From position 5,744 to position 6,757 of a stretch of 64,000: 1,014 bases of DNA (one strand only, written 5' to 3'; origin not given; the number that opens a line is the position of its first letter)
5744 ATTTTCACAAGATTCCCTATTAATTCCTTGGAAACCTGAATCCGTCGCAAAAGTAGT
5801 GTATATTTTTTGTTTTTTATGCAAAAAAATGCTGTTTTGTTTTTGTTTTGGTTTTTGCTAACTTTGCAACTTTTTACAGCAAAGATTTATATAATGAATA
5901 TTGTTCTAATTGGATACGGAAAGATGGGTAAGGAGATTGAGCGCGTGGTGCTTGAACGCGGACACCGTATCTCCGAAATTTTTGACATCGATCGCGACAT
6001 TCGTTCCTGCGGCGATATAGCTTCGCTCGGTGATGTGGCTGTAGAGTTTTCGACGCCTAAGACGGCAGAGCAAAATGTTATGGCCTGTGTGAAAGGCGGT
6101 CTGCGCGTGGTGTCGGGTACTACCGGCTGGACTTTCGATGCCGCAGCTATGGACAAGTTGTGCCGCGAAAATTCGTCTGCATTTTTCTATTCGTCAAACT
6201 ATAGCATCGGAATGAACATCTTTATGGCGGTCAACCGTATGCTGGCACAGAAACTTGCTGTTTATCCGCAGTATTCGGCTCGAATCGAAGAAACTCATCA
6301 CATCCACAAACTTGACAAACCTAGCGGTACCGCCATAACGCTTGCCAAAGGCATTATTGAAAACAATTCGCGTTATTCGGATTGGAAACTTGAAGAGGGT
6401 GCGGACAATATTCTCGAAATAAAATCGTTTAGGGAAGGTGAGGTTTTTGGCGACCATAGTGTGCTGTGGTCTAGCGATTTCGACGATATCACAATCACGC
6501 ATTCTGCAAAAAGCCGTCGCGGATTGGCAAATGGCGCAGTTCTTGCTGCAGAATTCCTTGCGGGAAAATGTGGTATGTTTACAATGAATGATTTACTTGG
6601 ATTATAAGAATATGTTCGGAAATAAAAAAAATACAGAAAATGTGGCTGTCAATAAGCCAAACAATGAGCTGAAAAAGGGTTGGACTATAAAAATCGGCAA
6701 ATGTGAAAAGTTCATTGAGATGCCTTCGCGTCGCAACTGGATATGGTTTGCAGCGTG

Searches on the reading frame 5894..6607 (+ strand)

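Call 7: search_protein_families(library=pfam, proteins=[window:5894-6607:+], max_evalue=0.01)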
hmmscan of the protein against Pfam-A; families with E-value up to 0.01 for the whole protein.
window:5894-6607:+ (237 aa): 2 families
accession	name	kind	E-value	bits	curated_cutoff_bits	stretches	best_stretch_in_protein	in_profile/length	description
PF05173.19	DapB_C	-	8.1e-33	113.5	27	1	106-235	1-121/121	Dihydrodipicolinate reductase, C-terminus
PF01113.26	DapB_N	-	1.8e-13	51.1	25.6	1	1-103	1-124/124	Dihydrodipicolinate reductase, N-terminus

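Call 8: search_protein_families(library=ncbifam, proteins=[window:5894-6607:+], max_evalue=0.01)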
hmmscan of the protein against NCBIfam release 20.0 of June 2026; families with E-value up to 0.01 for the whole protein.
window:5894-6607:+ (237 aa): 2 families
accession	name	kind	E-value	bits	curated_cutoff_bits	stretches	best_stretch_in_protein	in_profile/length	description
TIGR00036.1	dapB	equivalog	7.7e-37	127.3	122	1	46-236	73-270/270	4-hydroxy-tetrahydrodipicolinate reductase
TIGR02130.1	dapB_plant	equivalog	4.3e-06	26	294.55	1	48-225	72-253/275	dihydrodipicolinate reductase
